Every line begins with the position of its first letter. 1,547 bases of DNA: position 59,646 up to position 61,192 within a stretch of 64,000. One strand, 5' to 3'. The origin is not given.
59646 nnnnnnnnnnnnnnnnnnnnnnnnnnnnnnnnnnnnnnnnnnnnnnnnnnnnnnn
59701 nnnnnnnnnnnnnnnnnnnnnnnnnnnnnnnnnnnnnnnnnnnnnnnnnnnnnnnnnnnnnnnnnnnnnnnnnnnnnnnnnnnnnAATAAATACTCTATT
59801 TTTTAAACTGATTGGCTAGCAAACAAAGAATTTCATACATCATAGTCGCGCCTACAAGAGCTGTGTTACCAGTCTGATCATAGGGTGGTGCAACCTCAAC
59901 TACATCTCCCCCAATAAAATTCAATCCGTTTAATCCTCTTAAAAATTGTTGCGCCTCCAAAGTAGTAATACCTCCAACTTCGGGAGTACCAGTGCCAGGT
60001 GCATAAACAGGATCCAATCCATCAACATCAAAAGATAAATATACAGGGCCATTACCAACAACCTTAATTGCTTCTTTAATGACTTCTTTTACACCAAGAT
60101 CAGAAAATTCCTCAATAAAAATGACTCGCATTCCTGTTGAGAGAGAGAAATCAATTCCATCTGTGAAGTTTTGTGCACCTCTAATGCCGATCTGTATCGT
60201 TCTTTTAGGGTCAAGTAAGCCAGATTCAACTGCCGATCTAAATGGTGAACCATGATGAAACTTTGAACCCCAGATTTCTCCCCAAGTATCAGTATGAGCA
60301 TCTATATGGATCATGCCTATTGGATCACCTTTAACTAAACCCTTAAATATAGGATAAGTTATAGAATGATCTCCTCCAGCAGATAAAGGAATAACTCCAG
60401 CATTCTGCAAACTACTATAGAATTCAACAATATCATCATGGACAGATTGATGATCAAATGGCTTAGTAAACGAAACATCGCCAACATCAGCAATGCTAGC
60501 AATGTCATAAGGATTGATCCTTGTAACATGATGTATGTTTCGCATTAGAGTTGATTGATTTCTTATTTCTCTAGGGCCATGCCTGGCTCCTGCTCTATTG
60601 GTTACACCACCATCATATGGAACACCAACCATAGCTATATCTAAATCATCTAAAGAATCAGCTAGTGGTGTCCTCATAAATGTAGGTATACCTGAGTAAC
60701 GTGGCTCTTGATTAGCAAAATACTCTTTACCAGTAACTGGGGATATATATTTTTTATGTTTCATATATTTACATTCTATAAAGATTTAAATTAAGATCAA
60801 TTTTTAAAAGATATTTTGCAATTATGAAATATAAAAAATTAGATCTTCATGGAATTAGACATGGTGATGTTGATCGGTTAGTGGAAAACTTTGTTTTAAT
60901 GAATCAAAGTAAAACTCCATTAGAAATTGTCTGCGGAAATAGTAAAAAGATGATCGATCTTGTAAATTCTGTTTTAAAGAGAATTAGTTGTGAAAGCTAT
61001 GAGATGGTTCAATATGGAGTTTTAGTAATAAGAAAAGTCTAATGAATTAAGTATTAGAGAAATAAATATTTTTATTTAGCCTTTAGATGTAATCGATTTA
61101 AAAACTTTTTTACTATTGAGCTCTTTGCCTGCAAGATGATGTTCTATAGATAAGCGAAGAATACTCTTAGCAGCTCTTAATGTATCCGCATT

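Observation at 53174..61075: About 7.9 kb of nitrogen/amino-acid catabolism genes splits the conserved recO-pdxJ junction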

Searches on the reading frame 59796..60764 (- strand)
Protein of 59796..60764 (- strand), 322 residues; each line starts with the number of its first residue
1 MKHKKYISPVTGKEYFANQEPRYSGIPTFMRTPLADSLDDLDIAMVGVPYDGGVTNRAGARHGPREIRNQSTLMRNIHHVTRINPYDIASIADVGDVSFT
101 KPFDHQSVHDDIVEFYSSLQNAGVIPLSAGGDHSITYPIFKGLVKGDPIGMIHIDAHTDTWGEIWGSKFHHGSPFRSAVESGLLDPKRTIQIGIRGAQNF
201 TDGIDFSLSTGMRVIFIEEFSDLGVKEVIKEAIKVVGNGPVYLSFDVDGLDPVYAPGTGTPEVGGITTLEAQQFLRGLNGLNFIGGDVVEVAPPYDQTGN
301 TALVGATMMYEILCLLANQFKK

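Call 3: search_protein_families(library=ncbifam, proteins=[window:59796-60764:-])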
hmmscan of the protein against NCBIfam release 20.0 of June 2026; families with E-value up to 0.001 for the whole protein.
window:59796-60764:- (322 aa): 5 families
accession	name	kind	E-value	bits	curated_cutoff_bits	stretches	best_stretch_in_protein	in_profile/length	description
NF002564.0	PRK02190.1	subfamily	4.2e-86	288.9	302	1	17-319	9-304/307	agmatinase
TIGR01230.1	agmatinase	equivalog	2.2e-54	184.9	174.3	1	39-314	11-274/275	agmatinase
TIGR01227.1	hutG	equivalog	4.6e-34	118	229.15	1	28-313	21-306/307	formimidoylglutamase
TIGR01229.1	rocF_arginase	equivalog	2.9e-27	95.8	227.6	1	45-308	2-290/300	arginase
NF010347.0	PRK13775.1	equivalog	2.7e-12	46.6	381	1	38-317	46-328/331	formimidoylglutamase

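Call 4: search_protein_families(library=pfam, proteins=[window:59796-60764:-])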
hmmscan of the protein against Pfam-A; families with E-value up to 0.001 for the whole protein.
window:59796-60764:- (322 aa): 1 family
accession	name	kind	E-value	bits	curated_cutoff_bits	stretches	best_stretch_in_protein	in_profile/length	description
PF00491.26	Arginase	-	3.6e-86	289.5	22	1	42-313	2-279/280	Arginase family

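Call 17: search_solved_structures(query=window:59796-60764:-, max_evalue=1e-20)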
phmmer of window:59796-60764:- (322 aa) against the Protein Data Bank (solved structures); distinct sequences matched with E-value up to 1e-20: 16.
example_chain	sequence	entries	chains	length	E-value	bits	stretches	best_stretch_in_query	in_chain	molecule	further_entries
3nip_A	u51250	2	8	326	2.1e-111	375.5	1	18-319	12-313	3-guanidinopropionase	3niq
3nio_A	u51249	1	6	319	7e-86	291.6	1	17-318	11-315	Guanidinobutyrase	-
1gq6_A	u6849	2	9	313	2e-65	224.4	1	19-314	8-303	PROCLAVAMINATE AMIDINO HYDROLASE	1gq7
4dz4_A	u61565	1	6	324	6.7e-61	209.5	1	15-316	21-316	Agmatinase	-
7lol_A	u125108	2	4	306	1.8e-55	191.6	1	29-317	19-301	Agmatinase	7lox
7lba_A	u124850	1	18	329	2.3e-55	191.3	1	29-317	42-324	Agmatinase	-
7esr_A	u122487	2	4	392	1.7e-44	155.6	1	18-312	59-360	Probable agmatinase 2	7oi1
9fek_A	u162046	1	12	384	2.1e-44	155.3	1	18-314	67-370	Putative agmatinase 2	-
1wog_A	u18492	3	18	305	5.2e-38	134.3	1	23-316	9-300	agmatinase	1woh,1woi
3pzl_A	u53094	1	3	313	5.1e-31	111.3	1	39-313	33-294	Agmatine ureohydrolase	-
3lhl_A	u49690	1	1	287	3.6e-30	108.5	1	40-320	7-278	Putative agmatinase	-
6vsu_A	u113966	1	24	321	2.3e-25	92.7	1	89-314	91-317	Arginase 1, mitochondrial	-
6vss_A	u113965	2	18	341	5.1e-25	91.6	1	85-314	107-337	Arginase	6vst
2eiv_A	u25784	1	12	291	8e-22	81.1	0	43-305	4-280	Arginase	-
2ef4_A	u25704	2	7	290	9.1e-22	80.9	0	43-305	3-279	Arginase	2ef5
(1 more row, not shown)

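Call 36: find_homologous_proteins(query=window:59796-60764:-, max_evalue=1e-20)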
Query window:59796-60764:- (322 aa): 8000 proteins with E <= 1e-20 among 8000 candidates; the best 120 are listed.
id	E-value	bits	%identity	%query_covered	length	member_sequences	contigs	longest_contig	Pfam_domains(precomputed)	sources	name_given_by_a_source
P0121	7.4e-203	691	93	100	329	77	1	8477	PF00491.27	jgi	jgi:guanidinopropionase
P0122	5.2e-184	629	83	100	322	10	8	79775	PF00491.27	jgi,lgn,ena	-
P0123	1.2e-176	605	81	99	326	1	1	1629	PF00491.27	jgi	jgi:guanidinopropionase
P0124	2.9e-175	600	80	99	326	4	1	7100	PF00491.27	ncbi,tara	tara:strand:- start:3425 stop:4405 length:981 start_codon:yes stop_codon:yes gene_type:complete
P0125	1.6e-174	598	80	99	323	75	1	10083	PF00491.27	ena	-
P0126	4.6e-174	596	80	100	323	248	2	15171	PF00491.27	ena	-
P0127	2.2e-173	594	78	99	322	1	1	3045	PF00491.27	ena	-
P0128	2.6e-173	594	78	99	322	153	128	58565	PF00491.27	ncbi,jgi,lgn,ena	-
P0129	4.1e-173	593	78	99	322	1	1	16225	PF00491.27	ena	-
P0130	5.4e-173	593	77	99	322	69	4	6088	PF00491.27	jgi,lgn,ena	-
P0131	5.5e-173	593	78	99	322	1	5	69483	PF00491.27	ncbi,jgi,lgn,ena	-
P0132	7.1e-173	592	77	99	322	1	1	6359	PF00491.27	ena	-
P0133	7.5e-173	592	79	99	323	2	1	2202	PF00491.27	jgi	-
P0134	1.8e-172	591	78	99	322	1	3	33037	PF00491.27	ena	-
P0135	1.8e-172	591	78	99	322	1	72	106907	PF00491.27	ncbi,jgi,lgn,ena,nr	ncbi:MAG: agmatinase [Gammaproteobacteria bacterium]|nr:agmatinase [Gammaproteobacteria bacterium] M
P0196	1.9e-151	522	71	97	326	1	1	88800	PF00491.27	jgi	jgi:guanidinopropionase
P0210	8.2e-147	507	70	99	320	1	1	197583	PF00491.27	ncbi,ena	-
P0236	2.1e-144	499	67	100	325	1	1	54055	PF00491.27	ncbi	-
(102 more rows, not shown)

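Call 37: find_encoding_contigs(protein=P0210, flank=8000, max_places=2)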
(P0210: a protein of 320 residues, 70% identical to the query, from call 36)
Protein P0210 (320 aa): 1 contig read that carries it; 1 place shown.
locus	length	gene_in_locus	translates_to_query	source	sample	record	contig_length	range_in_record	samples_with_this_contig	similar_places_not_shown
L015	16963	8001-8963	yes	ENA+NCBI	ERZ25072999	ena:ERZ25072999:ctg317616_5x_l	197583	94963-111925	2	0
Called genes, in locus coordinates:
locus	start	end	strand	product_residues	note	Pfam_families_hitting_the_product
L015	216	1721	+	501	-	PF02332:Phenol_Hydrox, PF04945:YHS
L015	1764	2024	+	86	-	PF06234:TmoB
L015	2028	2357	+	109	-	PF00355:Rieske, PF13806:Rieske_2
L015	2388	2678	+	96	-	PF02406:MmoB_DmpM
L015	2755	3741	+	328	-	PF02332:Phenol_Hydrox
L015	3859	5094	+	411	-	PF01042:Ribonuc_L-PSP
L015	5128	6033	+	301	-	PF01522:Polysacc_deac_1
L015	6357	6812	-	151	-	PF13279:4HBT_2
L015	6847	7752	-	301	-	PF01073:3Beta_HSD, PF01370:Epimerase, PF13460:NAD_binding_10 (weak), PF16363:GDP_Man_Dehyd (weak), PF02719:Polysacc_synt_2 (weak), PF07993:NAD_binding_4 (weak)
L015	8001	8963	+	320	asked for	PF00491:Arginase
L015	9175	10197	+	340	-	PF09084:NMT1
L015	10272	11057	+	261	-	PF00528:BPD_transp_1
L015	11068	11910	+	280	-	PF00005:ABC_tran, PF13304:AAA_21 (faint)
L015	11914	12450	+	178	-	PF00106:adh_short, PF08659:KR, PF13561:adh_short_C2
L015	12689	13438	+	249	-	PF00106:adh_short, PF01370:Epimerase (weak), PF08659:KR, PF13561:adh_short_C2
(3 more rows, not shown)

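Call 38: find_encoding_contigs(protein=P0236, flank=8000, max_places=2)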
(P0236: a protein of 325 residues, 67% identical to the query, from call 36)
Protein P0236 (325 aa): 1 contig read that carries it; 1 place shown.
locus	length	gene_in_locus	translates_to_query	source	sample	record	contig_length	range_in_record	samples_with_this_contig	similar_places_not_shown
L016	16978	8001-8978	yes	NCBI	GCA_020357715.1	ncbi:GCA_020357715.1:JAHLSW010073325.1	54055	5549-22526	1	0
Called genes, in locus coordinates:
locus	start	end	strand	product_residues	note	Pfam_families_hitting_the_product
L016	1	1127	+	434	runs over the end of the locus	PF00860:Xan_ur_permease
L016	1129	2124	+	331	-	PF00962:A_deaminase, PF19326:AMP_deaminase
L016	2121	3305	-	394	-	PF06181:Urate_ox_N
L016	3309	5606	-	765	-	PF01315:Ald_Xan_dh_C, PF02738:MoCoBD_1, PF20256:MoCoBD_2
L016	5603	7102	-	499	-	PF00111:Fer2, PF01799:Fer2_2, PF00941:FAD_binding_5, PF03450:CO_deh_flav_C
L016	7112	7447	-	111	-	PF00576:Transthyretin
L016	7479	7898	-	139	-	-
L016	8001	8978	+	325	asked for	PF00491:Arginase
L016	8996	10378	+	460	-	PF00209:SNF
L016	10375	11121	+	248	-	-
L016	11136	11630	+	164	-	PF03449:GreA_GreB_N, PF01272:GreA_GreB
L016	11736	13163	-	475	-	PF01546:Peptidase_M20, PF07687:M20_dimer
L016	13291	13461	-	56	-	-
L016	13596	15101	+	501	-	PF00497:SBP_bac_3, PF01464:SLT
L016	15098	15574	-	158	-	PF00383:dCMP_cyt_deam_1, PF14437:MafB19-deam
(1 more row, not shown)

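Call 39: find_encoding_contigs(protein=P0196, flank=8000, max_places=2)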
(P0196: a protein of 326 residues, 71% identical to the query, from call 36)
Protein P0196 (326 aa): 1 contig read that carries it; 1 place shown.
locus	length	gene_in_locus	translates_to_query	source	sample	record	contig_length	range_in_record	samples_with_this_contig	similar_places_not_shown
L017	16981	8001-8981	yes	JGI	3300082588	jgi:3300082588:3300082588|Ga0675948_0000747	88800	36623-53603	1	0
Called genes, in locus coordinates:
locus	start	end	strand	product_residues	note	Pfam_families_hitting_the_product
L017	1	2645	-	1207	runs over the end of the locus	-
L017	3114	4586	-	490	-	PF00282:Pyridoxal_deC, PF01212:Beta_elim_lyase, PF00266:Aminotran_5 (faint)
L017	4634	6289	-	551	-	-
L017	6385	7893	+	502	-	PF00202:Aminotran_3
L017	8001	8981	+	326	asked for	PF00491:Arginase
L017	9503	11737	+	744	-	PF04205:FMN_bind (weak), PF12801:Fer4_5, PF27538:NosR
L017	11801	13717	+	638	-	PF18793:nos_propeller_2, PF18764:nos_propeller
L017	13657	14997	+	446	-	PF13229:Beta_helix, PF05048:NosD, PF13229:Beta_helix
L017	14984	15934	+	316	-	PF00005:ABC_tran, PF13304:AAA_21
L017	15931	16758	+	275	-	PF12679:ABC2_membrane_2, PF12730:ABC2_membrane_4 (weak), PF10920:DUF2705 (weak), PF12698:ABC2_membrane_3 (weak), PF13346:ABC2_membrane_5 (weak)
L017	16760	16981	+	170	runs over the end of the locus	PF05573:NosL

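Call 61: search_solved_structures(query=window:59796-60764:-, max_evalue=1e-80, show_alignments=2)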
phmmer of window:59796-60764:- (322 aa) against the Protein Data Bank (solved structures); distinct sequences matched with E-value up to 1e-80: 2.
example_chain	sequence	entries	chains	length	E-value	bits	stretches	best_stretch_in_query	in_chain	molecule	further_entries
3nip_A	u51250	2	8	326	2.1e-111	375.5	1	18-319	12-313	3-guanidinopropionase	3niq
3nio_A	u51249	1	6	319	7e-86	291.6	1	17-318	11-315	Guanidinobutyrase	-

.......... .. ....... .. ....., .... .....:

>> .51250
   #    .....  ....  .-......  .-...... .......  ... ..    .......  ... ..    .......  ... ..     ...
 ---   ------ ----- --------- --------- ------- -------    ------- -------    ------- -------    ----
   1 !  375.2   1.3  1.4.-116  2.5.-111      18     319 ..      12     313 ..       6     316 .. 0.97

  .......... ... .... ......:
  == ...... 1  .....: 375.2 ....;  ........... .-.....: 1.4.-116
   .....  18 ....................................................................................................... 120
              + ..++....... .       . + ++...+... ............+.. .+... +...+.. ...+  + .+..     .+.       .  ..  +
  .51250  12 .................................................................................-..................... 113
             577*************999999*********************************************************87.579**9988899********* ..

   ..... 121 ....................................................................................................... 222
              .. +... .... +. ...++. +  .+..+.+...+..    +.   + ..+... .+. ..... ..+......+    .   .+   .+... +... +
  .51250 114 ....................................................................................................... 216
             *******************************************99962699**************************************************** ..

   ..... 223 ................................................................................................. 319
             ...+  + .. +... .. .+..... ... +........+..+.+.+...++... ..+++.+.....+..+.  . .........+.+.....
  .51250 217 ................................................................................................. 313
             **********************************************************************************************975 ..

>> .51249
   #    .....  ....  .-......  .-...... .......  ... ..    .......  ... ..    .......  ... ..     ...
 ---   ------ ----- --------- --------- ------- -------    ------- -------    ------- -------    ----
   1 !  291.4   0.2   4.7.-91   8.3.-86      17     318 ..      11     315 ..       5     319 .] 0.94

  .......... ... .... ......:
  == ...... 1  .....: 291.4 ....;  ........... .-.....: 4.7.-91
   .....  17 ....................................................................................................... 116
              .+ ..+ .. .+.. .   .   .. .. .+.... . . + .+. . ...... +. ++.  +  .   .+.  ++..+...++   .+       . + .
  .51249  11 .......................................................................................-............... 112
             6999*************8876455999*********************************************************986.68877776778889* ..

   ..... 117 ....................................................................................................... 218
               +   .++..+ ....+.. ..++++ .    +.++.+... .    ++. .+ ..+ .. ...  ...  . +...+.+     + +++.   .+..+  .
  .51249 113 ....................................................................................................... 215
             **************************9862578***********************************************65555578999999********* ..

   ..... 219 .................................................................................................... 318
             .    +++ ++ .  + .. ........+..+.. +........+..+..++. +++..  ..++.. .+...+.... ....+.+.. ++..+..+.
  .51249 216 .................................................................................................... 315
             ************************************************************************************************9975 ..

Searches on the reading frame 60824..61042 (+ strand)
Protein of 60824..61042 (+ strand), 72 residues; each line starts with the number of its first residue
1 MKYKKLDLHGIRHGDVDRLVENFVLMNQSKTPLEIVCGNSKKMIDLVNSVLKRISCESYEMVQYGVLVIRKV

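Call 21: search_protein_families(library=pfam, proteins=[window:60824-61042:+], max_evalue=0.01)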
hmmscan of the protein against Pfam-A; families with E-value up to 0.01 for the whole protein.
window:60824-61042:+ (72 aa): 0 families

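Call 83: search_protein_families(library=ncbifam, proteins=[window:60824-61042:+], max_evalue=0.01)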
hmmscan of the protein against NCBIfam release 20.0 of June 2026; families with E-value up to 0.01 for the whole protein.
window:60824-61042:+ (72 aa): 0 families

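Call 86: search_protein_families(library=pfam, proteins=[window:60824-61042:+], max_evalue=10)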
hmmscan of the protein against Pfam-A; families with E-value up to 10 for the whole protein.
window:60824-61042:+ (72 aa): 4 families
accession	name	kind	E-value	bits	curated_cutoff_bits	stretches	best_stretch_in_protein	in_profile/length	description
PF24480.1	TPGS1_C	-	0.024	14.6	27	1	33-66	56-89/197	Tubulin polyglutamylase complex subunit 1-like, C-terminal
PF22128.2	Alp7A_like_C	-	0.039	14.2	22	1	15-52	55-92/156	Alp7A C-terminal domain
PF11576.14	HcgB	-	0.061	13.5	25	1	8-63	13-67/153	FeGP cofactor biosynthesis protein HcgB, guanylyltransferase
PF01713.27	Smr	-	0.1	13.2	25.7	1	6-52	1-43/77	Smr domain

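Call 90: predict_structure(protein=window:60824-61042:+)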
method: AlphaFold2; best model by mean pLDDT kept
length: 72 residues; sequences in the alignment: 1
mean_pLDDT: 80.8   pTM: 0.69
mean pLDDT of the five models: 80.8, 77.9, 59.0, 47.9, 38.6
residues with pLDDT >= 90: 14; 70-90: 47; 50-70: 9; < 50: 2
segments of 3 or more residues with pLDDT < 50: none
pLDDT, mean of each block of 10 residues (from residue 1): 83 89 83 84 89 83 62 45
secondary structure, 60 per line:
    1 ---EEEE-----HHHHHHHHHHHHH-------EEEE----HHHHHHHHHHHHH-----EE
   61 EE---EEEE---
elements in order: E4-7 H13-25 E33-36 H41-53 E59-62 E66-69

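Call 92: fold_search(model_id=the predicted structure, library=pdb)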
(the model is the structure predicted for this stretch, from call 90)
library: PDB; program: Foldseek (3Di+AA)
matches with E <= 10: 354; with E <= 0.001: 0
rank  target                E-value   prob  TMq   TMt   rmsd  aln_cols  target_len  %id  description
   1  4och                  4.8e-02  0.99  0.70  0.63   2.9        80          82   16  Apo structure of Smr domain of MutS2 from Deinococcus radiodurans (released 2014-06-25)
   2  2zqe                  5.9e-02  0.98  0.63  0.58   3.2        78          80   19  Crystal structure of the Smr domain of Thermus thermophilus MutS2 (released 2008-09-30)
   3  3fau_C                1.2e-01  0.96  0.63  0.59   3.6        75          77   21  Crystal Structure of human small-MutS related domain (released 2009-12-15)
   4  6sat_B                1.2e-01  0.85  0.53  0.46   3.6        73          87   10  Cell Division Protein SepF in complex with C-terminal domain of FtsZ (released 2020-03-11)
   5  3nut_B                1.6e-01  0.47  0.47  0.19   6.1        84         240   11  Crystal structure of the methyltransferase CobJ (released 2011-07-20)
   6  9hfn_8                1.8e-01  0.69  0.51  0.43   4.1        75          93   17  Translation-initiation state of human mitochondrial ribosome small subunit (State E) (released 2025-04-23)
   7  3nut_A                2.1e-01  0.41  0.47  0.19   6.5        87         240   11  Crystal structure of the methyltransferase CobJ (released 2011-07-20)
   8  9a5o_B                2.3e-01  0.66  0.55  0.07   5.7        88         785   20  Integrative model of YABR-MUTS2 by crosslinking MS and deep learning (released 2024-09-18)
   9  6sat_A                2.9e-01  0.60  0.53  0.47   3.6        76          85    6  Cell Division Protein SepF in complex with C-terminal domain of FtsZ (released 2020-03-11)
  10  2lxr_MODEL_1_A        3.1e-01  0.60  0.54  0.52   4.0        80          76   15  Solution structure of HP1264 from Helicobacter pylori (released 2012-10-03)
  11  6rw4_8                3.1e-01  0.44  0.48  0.24   5.2        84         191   15  Structure of human mitochondrial 28S ribosome in complex with mitochondrial IF3 (released 2020-06-03)
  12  9epc_G                3.5e-01  0.63  0.59  0.09   4.4        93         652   13  Cryo-EM structure of the Plastid-encoded RNA polymerase from Sinapis alba (released 2025-06-18)
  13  6scs_A                3.5e-01  0.54  0.51  0.52   3.9        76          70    8  Cell Division Protein SepF in complex with C-terminal domain of FtsZ (released 2020-03-11)
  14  9hfm_8                3.7e-01  0.69  0.58  0.47   4.0        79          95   19  Translation-initiation state of human mitochondrial ribosome small subunit (State D) (released 2025-04-23)
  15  3nut_D                3.7e-01  0.41  0.53  0.20   6.5        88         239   10  Crystal structure of the methyltransferase CobJ (released 2011-07-20)
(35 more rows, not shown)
